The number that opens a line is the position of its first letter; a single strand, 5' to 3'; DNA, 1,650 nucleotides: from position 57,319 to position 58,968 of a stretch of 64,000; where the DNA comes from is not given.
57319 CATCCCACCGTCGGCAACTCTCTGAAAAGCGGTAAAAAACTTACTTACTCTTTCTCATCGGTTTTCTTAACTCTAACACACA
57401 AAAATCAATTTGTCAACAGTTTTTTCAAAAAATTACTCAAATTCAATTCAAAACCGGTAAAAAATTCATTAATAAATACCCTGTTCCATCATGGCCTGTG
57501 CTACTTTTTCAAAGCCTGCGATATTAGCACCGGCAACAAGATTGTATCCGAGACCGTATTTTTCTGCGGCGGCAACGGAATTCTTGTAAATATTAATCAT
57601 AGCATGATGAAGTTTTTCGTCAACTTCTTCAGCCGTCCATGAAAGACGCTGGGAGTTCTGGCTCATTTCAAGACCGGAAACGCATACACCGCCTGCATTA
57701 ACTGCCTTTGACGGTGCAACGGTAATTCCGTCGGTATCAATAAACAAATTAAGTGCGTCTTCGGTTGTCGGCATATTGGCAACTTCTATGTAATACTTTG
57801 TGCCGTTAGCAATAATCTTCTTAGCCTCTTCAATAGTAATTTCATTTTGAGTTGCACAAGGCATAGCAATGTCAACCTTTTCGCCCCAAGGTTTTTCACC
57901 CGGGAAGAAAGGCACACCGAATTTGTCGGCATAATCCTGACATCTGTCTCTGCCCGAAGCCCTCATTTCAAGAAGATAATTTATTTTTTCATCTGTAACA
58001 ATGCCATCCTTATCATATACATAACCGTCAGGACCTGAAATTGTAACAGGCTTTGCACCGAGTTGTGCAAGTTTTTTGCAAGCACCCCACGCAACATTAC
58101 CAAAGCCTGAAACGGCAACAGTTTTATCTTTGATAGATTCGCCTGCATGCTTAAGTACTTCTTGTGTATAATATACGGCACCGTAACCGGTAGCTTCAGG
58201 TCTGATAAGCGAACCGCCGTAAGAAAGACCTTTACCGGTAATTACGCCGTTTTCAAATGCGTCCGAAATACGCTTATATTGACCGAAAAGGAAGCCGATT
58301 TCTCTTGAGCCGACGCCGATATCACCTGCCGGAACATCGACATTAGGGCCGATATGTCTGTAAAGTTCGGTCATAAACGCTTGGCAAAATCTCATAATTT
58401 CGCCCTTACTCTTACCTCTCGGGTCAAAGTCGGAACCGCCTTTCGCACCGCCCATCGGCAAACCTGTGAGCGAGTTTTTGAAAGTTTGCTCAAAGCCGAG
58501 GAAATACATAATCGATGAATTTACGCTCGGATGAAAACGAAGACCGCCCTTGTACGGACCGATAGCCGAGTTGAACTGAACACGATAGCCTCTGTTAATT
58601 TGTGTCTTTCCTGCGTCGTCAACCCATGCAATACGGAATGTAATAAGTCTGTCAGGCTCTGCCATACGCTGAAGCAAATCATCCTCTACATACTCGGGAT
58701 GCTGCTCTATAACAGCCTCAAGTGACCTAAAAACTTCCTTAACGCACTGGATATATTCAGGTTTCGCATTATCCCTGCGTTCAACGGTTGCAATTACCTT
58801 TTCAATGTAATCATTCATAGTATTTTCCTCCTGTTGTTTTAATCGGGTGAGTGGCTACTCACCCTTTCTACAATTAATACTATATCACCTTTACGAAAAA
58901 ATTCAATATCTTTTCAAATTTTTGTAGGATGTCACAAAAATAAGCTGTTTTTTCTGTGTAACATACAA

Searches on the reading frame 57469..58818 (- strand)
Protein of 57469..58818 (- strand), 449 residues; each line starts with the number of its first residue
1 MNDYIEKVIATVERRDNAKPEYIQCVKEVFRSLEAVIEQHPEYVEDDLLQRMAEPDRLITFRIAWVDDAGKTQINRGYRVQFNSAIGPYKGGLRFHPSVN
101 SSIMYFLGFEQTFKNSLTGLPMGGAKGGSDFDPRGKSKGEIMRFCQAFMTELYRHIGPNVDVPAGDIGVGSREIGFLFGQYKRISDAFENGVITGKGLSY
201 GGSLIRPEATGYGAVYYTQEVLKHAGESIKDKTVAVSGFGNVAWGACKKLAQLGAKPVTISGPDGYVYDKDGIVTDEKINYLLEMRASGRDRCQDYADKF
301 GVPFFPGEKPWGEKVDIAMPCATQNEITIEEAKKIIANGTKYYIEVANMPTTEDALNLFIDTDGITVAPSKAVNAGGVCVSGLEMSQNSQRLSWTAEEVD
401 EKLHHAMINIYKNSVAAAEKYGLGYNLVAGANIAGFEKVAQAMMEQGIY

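Call 54: search_protein_families(library=pfam, proteins=[window:57469-58818:-], max_evalue=0.00001)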
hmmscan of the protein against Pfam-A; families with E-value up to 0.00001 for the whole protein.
window:57469-58818:- (449 aa): 2 families
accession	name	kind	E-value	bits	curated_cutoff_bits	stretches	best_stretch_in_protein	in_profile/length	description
PF00208.27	ELFV_dehydrog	-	2.3e-84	283.3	23.4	1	201-447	1-241/241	Glutamate/Leucine/Phenylalanine/Valine dehydrogenase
PF02812.23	ELFV_dehydrog_N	-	1.6e-52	177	25.3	1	55-182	1-128/129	Glu/Leu/Phe/Val dehydrogenase, dimerisation domain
